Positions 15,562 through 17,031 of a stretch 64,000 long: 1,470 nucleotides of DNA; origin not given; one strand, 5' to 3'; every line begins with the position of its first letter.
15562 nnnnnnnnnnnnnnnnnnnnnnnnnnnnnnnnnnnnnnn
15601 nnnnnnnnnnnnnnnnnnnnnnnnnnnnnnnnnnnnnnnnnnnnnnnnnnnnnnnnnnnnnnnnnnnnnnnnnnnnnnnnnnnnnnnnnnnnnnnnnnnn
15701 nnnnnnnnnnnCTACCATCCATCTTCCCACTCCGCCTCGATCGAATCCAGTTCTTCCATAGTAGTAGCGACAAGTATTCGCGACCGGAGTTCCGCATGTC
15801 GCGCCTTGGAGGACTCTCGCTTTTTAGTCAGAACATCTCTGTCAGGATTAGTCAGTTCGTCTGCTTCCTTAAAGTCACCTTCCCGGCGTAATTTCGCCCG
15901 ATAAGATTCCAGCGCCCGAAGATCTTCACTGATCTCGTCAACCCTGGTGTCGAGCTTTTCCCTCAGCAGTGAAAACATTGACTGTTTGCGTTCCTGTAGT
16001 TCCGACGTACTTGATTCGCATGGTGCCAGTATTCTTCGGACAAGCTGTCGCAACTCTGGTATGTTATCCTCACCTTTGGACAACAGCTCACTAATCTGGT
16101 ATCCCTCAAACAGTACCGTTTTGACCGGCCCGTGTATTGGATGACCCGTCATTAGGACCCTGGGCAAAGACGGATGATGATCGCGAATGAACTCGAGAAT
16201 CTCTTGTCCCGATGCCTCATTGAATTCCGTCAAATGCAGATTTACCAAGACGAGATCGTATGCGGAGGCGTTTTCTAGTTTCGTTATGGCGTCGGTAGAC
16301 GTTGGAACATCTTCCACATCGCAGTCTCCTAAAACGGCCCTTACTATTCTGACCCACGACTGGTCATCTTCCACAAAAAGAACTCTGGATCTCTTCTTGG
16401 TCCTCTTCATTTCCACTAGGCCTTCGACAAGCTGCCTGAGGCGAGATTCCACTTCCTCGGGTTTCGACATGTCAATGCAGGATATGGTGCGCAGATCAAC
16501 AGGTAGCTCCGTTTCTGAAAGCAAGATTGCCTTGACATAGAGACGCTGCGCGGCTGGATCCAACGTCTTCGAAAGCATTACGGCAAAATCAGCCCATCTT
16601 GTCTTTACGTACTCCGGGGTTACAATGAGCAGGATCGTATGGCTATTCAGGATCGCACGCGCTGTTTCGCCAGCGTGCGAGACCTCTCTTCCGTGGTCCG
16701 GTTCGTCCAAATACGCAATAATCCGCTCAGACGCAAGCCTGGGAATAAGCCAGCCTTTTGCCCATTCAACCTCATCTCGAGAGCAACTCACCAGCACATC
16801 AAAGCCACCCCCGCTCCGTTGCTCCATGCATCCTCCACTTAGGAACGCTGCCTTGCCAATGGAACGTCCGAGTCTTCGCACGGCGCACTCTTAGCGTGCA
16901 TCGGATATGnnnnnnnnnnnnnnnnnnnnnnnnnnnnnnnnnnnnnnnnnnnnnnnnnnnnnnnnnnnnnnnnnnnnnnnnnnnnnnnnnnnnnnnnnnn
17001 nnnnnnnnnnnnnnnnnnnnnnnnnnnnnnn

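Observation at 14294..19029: Five-gene operon linking a PAS-GAF histidine kinase and a CheY-like receiver to a TIR/pseudo-receiver protein, a 3-TM protein and a PTER-family hydrolase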

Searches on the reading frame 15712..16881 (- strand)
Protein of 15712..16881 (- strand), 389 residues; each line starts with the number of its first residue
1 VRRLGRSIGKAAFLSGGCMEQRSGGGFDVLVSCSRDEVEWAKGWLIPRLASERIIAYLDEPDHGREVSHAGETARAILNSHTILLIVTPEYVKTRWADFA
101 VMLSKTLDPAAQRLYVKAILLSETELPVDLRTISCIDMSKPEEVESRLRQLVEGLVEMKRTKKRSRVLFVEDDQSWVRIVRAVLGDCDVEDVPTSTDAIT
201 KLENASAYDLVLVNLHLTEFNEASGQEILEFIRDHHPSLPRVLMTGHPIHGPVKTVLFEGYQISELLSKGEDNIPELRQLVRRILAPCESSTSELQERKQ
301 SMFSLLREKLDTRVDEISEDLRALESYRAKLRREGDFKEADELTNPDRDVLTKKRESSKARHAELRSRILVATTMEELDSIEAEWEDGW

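Call 3: search_protein_families(library=pfam, proteins=[window:15712-16881:-], max_evalue=0.01)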
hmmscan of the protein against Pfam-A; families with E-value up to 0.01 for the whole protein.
window:15712-16881:- (389 aa): 3 families
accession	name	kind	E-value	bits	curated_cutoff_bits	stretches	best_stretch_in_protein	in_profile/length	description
PF13676.11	TIR_2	-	1.2e-09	39.2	28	1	29-152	1-122/122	TIR domain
PF00072.30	Response_reg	-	1.3e-07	32.2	30.2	1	167-257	1-89/111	Response regulator receiver domain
PF19742.4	DUF6231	-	0.0073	17.4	35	0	160-238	12-78/145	Family of unknown function (DUF6231)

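Call 4: search_protein_families(library=padloc, proteins=[window:15712-16881:-], max_evalue=0.01)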
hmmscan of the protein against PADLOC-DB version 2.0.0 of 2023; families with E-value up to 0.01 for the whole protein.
window:15712-16881:- (389 aa): 0 families

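Call 6: find_homologous_proteins(query=window:15712-16881:-)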
Query window:15712-16881:- (389 aa): 3 proteins with E <= 0.001 among 8000 candidates.
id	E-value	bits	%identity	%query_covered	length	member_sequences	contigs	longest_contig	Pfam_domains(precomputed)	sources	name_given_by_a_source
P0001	7.2e-239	810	100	95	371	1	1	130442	PF13676.12,PF00072.31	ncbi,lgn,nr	ncbi:MAG: TIR domain-containing protein [Chloroflexi bacterium]|nr:TIR domain-containing protein [Ch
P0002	1.4e-88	316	41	93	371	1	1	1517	PF01582.26,PF13676.12,PF00072.31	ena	-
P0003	7.5e-83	297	40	95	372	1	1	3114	PF01582.26,PF13676.12,PF00072.31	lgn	-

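Call 8: find_encoding_contigs(protein=P0003, flank=10000)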
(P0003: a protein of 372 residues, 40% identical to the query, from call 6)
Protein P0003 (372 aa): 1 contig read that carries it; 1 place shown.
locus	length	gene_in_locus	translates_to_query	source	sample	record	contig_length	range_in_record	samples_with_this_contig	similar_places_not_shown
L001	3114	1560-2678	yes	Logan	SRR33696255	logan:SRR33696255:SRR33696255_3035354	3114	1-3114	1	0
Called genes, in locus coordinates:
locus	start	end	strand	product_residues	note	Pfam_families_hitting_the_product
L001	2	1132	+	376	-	?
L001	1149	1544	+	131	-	PF00072:Response_reg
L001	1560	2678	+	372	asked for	PF01582:TIR, PF13676:TIR_2, PF00072:Response_reg (weak)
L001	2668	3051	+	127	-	-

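Call 9: find_encoding_contigs(protein=P0002, flank=10000)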
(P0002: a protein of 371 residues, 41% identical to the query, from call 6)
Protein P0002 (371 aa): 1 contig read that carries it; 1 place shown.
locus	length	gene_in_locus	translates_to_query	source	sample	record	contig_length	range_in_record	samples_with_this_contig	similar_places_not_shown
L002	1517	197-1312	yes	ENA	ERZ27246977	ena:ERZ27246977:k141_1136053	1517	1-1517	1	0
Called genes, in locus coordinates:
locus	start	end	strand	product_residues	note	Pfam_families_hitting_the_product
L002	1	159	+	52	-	?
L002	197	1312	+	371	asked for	PF01582:TIR, PF13676:TIR_2, PF00072:Response_reg (weak)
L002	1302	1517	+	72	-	?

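Call 12: search_protein_representatives(protein=P0001)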
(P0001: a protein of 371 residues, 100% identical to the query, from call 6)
Query: 371 residues. Proteins with E-value up to 0.001 (for the whole library): 1221; up to 1e-10: 183; up to 1e-30: 5. The best 150 are listed.
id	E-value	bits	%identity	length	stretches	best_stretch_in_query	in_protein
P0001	1.6e-239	810.4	100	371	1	1-371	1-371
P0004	1.2e-86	307.6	41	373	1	9-371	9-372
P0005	1.2e-72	261.6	47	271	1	101-371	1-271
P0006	9.3e-55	202.8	52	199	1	184-371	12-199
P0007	2.0e-34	135.9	26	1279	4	4-152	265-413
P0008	2.0e-30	122.7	33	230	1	143-371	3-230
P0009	7.7e-28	114.3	49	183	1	145-268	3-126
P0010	6.6e-23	98.0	30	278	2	8-135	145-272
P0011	3.5e-22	95.6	26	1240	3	9-133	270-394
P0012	2.9e-21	92.6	34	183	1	22-183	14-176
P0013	1.4e-19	87.1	37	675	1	8-137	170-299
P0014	1.4e-19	87.1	38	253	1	6-135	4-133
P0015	2.9e-19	86.0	29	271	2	8-136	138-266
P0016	3.1e-19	85.9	37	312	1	9-139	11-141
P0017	4.8e-19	85.3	33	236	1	147-369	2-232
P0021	9.5e-19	84.4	26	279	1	9-264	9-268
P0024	3.5e-18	82.5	30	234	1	147-361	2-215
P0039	2.0e-16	76.7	31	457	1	9-212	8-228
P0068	6.9e-14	68.4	24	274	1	8-230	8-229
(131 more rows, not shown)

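Call 15: find_encoding_contigs(protein=P0008, flank=10000)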
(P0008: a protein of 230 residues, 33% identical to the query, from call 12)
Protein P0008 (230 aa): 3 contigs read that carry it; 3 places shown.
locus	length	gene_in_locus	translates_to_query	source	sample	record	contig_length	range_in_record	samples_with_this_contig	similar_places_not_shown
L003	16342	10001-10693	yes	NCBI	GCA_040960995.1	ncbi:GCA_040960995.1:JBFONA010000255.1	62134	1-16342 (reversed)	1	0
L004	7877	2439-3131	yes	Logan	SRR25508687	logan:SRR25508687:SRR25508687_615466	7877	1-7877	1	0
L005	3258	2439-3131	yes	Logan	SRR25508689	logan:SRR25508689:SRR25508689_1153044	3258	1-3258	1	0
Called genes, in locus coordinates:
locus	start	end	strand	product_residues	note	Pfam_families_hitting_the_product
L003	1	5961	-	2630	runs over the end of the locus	PF03534:SpvB, PF13517:FG-GAP_3 (weak), PF12256:TcdB_toxin_midN, PF12255:TcdB_toxin_midC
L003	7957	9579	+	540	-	PF00989:PAS (weak), PF02518:HATPase_c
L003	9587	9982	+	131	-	PF00072:Response_reg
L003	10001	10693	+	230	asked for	-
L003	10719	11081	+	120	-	-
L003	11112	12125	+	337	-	PF02126:PTE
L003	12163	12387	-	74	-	-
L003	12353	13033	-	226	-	-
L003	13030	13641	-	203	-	PF04326:SLFN_AlbA_2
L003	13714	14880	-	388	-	PF01582:TIR, PF13676:TIR_2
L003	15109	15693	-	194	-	-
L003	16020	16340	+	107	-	?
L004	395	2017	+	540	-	PF00989:PAS (weak), PF02518:HATPase_c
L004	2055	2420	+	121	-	PF00072:Response_reg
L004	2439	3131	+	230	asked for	-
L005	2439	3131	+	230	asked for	-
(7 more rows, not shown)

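Call 16: find_encoding_contigs(protein=P0004, flank=10000)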
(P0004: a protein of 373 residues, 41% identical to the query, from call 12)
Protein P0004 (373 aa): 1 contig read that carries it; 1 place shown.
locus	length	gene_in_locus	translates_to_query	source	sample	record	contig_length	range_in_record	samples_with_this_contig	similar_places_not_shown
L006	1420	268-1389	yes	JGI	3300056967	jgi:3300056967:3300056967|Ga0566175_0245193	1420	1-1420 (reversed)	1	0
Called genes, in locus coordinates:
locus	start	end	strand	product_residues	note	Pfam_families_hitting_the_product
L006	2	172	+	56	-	?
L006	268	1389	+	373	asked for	PF01582:TIR, PF13676:TIR_2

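Call 33: list_cluster_members(proteins=[P0008, P0001, P0154, P0157, P0017, P0024, P0021, P0039, P0068, P0009])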
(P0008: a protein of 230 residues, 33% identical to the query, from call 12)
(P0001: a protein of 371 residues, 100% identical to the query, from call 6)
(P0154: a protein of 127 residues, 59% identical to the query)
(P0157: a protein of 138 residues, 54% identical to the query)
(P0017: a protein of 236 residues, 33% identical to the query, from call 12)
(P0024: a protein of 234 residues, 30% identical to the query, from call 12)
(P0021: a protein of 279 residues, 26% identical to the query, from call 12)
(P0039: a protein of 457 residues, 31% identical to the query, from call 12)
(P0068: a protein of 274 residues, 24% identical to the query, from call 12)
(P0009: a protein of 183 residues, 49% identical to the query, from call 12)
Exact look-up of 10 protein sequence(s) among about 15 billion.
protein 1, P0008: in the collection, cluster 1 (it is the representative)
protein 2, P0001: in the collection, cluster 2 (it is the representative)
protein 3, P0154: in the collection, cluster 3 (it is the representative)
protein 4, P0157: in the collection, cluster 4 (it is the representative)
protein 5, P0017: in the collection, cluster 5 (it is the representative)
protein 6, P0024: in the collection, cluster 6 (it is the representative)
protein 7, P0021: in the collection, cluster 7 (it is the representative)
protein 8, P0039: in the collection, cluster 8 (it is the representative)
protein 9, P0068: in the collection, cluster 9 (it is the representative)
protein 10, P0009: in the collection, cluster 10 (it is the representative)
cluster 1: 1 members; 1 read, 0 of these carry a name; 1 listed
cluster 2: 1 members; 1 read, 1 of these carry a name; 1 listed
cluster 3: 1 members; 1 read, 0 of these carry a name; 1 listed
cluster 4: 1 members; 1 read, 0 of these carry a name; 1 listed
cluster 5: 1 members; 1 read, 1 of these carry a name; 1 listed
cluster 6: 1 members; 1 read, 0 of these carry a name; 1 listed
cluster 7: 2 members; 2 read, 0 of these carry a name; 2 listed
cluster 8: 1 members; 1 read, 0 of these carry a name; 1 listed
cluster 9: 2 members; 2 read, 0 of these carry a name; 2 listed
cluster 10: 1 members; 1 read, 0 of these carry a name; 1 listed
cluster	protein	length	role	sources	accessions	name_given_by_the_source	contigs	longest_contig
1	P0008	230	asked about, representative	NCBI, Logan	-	-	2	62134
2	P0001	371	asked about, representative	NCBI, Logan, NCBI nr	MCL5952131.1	MAG: TIR domain-containing protein [Chloroflexi bacterium] | TIR domain-containing protein [Chloroflexota bacterium]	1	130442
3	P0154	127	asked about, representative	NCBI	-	-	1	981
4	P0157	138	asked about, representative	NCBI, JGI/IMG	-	-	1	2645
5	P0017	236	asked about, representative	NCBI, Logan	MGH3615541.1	MAG: response regulator [Pseudonocardia sp.]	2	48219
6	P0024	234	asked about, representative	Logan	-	-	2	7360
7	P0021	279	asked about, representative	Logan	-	-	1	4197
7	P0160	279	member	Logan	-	-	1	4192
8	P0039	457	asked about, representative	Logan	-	-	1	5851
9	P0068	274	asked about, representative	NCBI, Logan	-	-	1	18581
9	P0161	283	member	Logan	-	-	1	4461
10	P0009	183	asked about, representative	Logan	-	-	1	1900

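Call 37: find_encoding_contigs(protein=P0017, flank=7000, max_places=3)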
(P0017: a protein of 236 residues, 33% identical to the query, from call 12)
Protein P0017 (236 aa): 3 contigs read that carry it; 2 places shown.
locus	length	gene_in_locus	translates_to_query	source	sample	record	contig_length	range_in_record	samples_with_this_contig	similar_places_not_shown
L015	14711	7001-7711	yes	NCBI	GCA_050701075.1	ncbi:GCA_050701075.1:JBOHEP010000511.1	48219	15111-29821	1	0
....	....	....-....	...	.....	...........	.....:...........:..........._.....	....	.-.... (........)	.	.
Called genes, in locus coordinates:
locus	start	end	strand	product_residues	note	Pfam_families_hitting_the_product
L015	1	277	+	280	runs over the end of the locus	-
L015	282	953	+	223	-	-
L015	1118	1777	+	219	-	PF21003:NucS_N, PF01939:NucS_C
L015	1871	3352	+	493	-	PF00171:Aldedh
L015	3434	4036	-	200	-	PF00702:Hydrolase, PF13419:HAD_2, PF13242:Hydrolase_like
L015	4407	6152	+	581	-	PF13185:GAF_2, PF01590:GAF, PF13492:GAF_3 (faint), PF13185:GAF_2 (weak), PF02518:HATPase_c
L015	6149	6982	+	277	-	PF00072:Response_reg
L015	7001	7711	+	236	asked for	PF00072:Response_reg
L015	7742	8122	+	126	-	-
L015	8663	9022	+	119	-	PF00725:3HCDH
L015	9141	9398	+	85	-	PF27609:Rv1322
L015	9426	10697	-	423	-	-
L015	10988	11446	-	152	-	PF00903:Glyoxalase, PF13468:Glyoxalase_3, PF13669:Glyoxalase_4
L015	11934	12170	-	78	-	-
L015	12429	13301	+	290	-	PF01381:HTH_3, PF13560:HTH_31, PF19054:DUF5753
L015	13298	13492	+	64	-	PF04149:DUF397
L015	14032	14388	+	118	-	-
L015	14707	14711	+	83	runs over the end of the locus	-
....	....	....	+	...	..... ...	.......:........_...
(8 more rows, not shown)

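Call 38: find_encoding_contigs(protein=P0068, flank=7000, max_places=3)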
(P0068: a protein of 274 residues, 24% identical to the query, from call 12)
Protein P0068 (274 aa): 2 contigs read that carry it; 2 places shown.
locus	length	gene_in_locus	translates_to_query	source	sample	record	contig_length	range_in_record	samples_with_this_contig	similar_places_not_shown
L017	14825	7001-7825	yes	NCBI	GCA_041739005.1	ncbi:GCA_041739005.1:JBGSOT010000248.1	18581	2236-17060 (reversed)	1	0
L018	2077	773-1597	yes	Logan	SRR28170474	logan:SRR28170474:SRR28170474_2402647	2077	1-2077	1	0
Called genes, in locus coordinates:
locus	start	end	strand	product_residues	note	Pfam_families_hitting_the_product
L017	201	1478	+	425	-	PF01411:tRNA-synt_2c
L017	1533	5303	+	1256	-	PF01590:GAF, PF13185:GAF_2, PF01590:GAF, PF13185:GAF_2, PF13492:GAF_3, PF01590:GAF, PF13185:GAF_2, PF13492:GAF_3, +10 more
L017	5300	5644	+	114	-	PF00072:Response_reg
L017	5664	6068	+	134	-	PF00072:Response_reg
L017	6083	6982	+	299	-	PF00072:Response_reg, PF04326:SLFN_AlbA_2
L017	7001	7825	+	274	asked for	PF01582:TIR, PF13676:TIR_2, PF00072:Response_reg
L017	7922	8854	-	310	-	PF01381:HTH_3 (faint), PF12844:HTH_19 (faint), PF13443:HTH_26 (faint), PF13413:HTH_25 (weak), PF13560:HTH_31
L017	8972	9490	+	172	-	PF02899:Phage_int_SAM_1 (weak)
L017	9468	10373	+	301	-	PF00589:Phage_integrase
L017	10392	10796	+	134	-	-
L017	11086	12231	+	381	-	PF01121:CoaE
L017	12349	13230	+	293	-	PF02457:DAC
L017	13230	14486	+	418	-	PF07949:YbbR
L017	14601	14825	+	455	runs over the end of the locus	PF00005:ABC_tran (faint), PF01926:MMR_HSR1, PF02421:FeoB_N, PF01926:MMR_HSR1, PF02421:FeoB_N, PF04548:AIG1 (weak), PF00009:GTP_EFTU, PF14714:KH_dom-like, +5 more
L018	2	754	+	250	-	?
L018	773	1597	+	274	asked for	PF01582:TIR, PF13676:TIR_2, PF00072:Response_reg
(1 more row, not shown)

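Call 41: search_protein_families(library=ncbifam, proteins=[window:15712-16881:-], max_evalue=0.001)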
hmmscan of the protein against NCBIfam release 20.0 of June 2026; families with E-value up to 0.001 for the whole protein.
window:15712-16881:- (389 aa): 3 families
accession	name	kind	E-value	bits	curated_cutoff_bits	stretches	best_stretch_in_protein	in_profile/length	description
NF041946.1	LuxO_transreg_Vib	equivalog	1.7e-06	27.1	800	1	170-248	2-78/463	quorum-sensing sigma-54 dependent transcriptional regulator LuxO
NF053512.1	nitric_RR_NosR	exception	4.8e-05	22.6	400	1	167-323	1-158/422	response regulator c-di-GMP phosphodiesterase, NosR family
NF052573.1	HisKinEspAMyxo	equivalog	0.00059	18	1400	1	145-220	617-689/755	serine histidine kinase EspA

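Call 44: find_related_loci(query=A4, collection=genome_contigs, flank=6000)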
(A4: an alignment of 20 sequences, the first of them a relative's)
Query A4 (236 aa) in genome_contigs; peptide patterns used: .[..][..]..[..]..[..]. (x = any residue, [..] = any of these).
48 stretches matched a pattern; 23 encode a relative of the query (tblastn E <= 1e-3); 23 distinct loci.
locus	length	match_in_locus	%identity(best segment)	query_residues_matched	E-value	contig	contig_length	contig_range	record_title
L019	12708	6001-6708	100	1-236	2e-151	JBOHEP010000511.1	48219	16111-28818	MAG: Pseudonocardia sp. isolate M3-B1_maxbin2.bin.2_sub k127_148976, whole genome shotgun sequence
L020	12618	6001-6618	47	1-208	1e-51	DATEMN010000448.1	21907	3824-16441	MAG TPA_asm: Pseudonocardiaceae bacterium isolate SMAG_U8943 k141_1366591, whole genome shotgun sequence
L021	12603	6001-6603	41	1-203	1e-43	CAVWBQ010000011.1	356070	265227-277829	MAG: uncultured Actinomycetota bacterium isolate MFD05502.bin.2.70 genome assembly, contig: contig_16854, whole genome s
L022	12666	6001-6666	37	1-224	7e-41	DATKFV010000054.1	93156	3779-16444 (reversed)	MAG TPA_asm: Streptosporangiaceae bacterium isolate SMAG_U14534 k141_505330, whole genome shotgun sequence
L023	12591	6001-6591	41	1-200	2e-40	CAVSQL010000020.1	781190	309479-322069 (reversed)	MAG: uncultured Actinomycetes bacterium isolate MFD05841.bin.1.161 genome assembly, contig: contig_3828, whole genome sh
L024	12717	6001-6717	36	1-233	6e-39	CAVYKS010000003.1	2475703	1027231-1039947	MAG: uncultured Actinomycetota bacterium isolate MFD05521.bin.2.57 genome assembly, contig: contig_12256, whole genome s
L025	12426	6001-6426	51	1-139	1e-37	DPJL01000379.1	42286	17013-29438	MAG TPA_asm: Micromonosporaceae bacterium isolate UBA11056 contig_72, whole genome shotgun sequence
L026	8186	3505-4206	37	1-236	2e-33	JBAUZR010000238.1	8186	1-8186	MAG: Acidobacteriaceae bacterium isolate MFD09294_ilm_asm_bin17 k127_337287, whole genome shotgun sequence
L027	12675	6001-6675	36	1-226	4e-35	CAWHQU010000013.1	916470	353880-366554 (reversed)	MAG: uncultured Actinomycetota bacterium isolate MFD06092.bin.1.210 genome assembly, contig: contig_46849, whole genome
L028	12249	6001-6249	39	1-84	6e-9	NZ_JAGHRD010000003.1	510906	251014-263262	Tropicibacter sp. R15_0 NODE_3_length_510906_cov_26.796366, whole genome shotgun sequence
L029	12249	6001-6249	39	1-84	1e-8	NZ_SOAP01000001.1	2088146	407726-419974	Pelagimonas phthalicica strain DSM 26923 Ga0180970_101, whole genome shotgun sequence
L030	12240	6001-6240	30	4-86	2e-7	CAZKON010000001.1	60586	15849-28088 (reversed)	MAG TPA_asm: Candidatus Woesearchaeota archaeon isolate SRP269290_co3_1061 genome assembly, contig: NODE_372_length_6058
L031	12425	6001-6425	46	1-146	4e-24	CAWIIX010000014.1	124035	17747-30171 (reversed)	MAG: uncultured Actinomycetota bacterium isolate MFD09286.bin.2.29 genome assembly, contig: contig_25813, whole genome s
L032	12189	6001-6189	37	4-68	7e-6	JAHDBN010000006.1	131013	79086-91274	MAG: Bacteriovoracaceae bacterium isolate MAG-111 RZ_356, whole genome shotgun sequence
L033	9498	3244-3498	36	1-86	9e-6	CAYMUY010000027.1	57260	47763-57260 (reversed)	MAG TPA_asm: uncultured Thiobacillus sp. isolate binchicken_co284_52 genome assembly, contig: NODE_808_length_57260_cov_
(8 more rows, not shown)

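Call 49: search_dna_similar(query=P0001, collection=plasmids, mode=protein, max_evalue=0.00001, max_rows=15)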
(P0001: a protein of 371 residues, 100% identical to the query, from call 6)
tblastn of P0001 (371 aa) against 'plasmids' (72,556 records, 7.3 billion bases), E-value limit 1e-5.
No match.

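Call 55: search_protein_families(library=pfam, proteins=[L015:6149-6982:+, L015:7001-7711:+, P0039, L003:7957-9579:+], max_evalue=0.01)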
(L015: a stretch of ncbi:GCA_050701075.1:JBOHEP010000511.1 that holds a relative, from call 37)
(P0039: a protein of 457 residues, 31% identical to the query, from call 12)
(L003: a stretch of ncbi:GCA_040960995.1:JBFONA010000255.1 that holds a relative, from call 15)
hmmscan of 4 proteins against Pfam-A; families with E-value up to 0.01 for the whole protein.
L015:6149-6982:+ (277 aa): 1 family
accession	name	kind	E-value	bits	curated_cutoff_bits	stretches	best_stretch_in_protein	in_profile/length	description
PF00072.30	Response_reg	-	2.1e-10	41.2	30.2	1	7-125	1-108/111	Response regulator receiver domain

L015:7001-7711:+ (236 aa): 1 family
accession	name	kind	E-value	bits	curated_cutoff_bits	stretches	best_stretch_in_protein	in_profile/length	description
PF00072.30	Response_reg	-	2.2e-10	41.1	30.2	1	4-109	1-100/111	Response regulator receiver domain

P0039 (457 aa): 4 families
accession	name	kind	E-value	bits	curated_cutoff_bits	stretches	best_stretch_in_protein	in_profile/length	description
PF13676.11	TIR_2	-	2.1e-24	86.8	28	1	10-133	1-122/122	TIR domain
PF01582.25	TIR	-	1.3e-14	54.8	21.3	1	7-89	1-84/179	TIR domain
PF19960.5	EAD7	-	3.5e-14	52.8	32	1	391-449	1-59/62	Effector-associated domain 7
PF00072.30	Response_reg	-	6.6e-07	29.9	30.2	1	162-266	1-101/111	Response regulator receiver domain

L003:7957-9579:+ (540 aa): 3 families
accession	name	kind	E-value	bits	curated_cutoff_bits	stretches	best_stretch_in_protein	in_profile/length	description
PF02518.31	HATPase_c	-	3.4e-18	66.5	26.4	1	431-538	3-109/111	Histidine kinase-, DNA gyrase B-, and HSP90-like ATPase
PF00989.32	PAS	-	3.3e-07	30.7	22.6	1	22-114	5-96/113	PAS fold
PF13426.13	PAS_9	-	0.0037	18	27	1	31-120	4-90/103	PAS domain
